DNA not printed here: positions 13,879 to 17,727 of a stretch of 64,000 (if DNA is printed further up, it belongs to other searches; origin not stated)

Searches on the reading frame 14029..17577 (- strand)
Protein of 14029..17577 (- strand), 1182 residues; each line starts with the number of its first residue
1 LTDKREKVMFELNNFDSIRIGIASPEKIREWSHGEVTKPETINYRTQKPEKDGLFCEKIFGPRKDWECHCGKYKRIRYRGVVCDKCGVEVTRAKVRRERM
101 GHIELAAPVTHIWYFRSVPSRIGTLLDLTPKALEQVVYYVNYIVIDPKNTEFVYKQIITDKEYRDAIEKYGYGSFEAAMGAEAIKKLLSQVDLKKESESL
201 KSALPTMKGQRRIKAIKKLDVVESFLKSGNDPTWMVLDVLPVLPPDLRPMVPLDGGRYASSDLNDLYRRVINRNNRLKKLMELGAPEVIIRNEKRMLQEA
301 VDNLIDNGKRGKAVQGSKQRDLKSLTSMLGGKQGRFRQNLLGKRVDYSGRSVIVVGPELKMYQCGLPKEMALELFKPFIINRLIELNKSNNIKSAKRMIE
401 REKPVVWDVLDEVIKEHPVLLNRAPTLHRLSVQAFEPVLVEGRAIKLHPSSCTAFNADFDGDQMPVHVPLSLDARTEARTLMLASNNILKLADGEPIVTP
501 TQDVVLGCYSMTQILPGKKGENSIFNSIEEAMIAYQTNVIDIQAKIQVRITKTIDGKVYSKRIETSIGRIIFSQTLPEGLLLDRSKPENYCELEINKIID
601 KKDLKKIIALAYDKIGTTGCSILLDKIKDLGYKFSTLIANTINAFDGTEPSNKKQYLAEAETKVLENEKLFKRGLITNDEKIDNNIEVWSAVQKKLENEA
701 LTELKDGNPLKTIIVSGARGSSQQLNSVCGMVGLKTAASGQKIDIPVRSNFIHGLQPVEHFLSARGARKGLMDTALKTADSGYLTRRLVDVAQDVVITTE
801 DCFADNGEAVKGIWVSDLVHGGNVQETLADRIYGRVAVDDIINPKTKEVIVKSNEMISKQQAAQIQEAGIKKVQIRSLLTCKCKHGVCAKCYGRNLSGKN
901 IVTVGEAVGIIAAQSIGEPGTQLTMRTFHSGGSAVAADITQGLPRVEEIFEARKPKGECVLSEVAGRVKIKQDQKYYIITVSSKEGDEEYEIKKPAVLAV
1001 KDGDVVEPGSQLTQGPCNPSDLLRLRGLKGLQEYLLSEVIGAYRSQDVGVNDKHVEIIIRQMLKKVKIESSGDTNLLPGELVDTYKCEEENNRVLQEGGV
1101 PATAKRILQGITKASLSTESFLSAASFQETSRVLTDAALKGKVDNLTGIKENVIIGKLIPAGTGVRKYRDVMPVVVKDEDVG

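Call 25: search_protein_families(library=pfam, proteins=[window:14029-17577:-], max_evalue=0.001)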
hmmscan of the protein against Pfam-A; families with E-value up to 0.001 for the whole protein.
window:14029-17577:- (1182 aa): 5 families
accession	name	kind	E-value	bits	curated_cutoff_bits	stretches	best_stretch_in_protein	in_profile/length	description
PF04997.17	RNA_pol_Rpb1_1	-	3.2e-85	286.6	39.7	1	13-340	2-312/312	RNA polymerase Rpb1, domain 1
PF04998.22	RNA_pol_Rpb1_5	-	2.4e-60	204.7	28.5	1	754-1118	1-266/267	RNA polymerase Rpb1, domain 5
PF00623.25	RNA_pol_Rpb1_2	-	3.5e-41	141.6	25.3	1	342-483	1-165/166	RNA polymerase Rpb1, domain 2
PF04983.23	RNA_pol_Rpb1_3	-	8.4e-23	81.5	28.9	1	487-646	1-161/162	RNA polymerase Rpb1, domain 3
PF05000.22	RNA_pol_Rpb1_4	-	3.3e-07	30.6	24.8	1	684-742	24-97/107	RNA polymerase Rpb1, domain 4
